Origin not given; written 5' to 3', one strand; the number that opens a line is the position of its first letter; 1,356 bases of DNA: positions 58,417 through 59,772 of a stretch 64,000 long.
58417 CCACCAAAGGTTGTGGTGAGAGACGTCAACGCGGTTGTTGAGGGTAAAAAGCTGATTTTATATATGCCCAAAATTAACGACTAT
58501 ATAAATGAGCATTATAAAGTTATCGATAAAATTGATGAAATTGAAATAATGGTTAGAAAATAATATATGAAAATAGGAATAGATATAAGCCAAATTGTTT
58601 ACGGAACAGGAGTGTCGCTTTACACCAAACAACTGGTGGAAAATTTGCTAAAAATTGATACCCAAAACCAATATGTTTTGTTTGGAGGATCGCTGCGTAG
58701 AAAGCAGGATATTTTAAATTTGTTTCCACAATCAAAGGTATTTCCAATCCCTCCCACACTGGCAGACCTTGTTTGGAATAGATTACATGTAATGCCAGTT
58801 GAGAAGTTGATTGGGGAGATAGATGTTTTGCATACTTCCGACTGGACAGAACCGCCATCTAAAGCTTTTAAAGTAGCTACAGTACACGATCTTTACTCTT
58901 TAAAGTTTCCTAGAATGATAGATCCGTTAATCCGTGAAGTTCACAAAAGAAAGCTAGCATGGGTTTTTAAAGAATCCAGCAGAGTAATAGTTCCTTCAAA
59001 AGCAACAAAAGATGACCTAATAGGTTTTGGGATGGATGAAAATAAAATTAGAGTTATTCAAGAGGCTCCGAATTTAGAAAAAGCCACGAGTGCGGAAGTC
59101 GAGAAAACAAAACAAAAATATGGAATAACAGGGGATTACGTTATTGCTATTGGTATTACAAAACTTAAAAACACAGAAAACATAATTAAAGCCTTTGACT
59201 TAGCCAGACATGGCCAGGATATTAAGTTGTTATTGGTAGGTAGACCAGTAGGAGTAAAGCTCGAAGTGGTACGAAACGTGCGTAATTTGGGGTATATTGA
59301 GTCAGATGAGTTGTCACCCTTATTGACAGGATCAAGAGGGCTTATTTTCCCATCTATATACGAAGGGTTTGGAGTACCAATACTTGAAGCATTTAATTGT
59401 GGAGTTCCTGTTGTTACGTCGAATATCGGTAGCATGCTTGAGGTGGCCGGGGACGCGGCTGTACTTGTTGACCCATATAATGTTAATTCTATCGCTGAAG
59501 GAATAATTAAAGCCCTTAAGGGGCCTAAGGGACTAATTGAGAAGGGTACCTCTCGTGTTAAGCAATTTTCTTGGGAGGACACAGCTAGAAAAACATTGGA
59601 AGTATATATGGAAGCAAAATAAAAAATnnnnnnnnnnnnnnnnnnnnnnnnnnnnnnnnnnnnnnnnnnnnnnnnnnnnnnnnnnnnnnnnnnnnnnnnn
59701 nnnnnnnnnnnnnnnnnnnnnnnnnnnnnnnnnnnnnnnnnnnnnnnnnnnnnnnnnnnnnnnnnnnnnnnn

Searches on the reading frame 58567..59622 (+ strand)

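Call 45: search_protein_families(library=pfam, proteins=[window:58567-59622:+], max_evalue=0.0001)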
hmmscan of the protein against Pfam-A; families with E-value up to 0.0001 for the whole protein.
window:58567-59622:+ (351 aa): 3 families
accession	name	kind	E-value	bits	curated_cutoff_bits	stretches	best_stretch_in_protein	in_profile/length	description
PF00534.26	Glycos_transf_1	-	2.5e-24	86.2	26.4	1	197-321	24-160/172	Glycosyl transferases group 1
PF13692.12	Glyco_trans_1_4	-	1.3e-21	77.8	27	1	194-318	6-141/142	Glycosyl transferases group 1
PF13439.12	Glyco_transf_4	-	3.4e-13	50.4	28.5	1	15-165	3-163/170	Glycosyltransferase Family 4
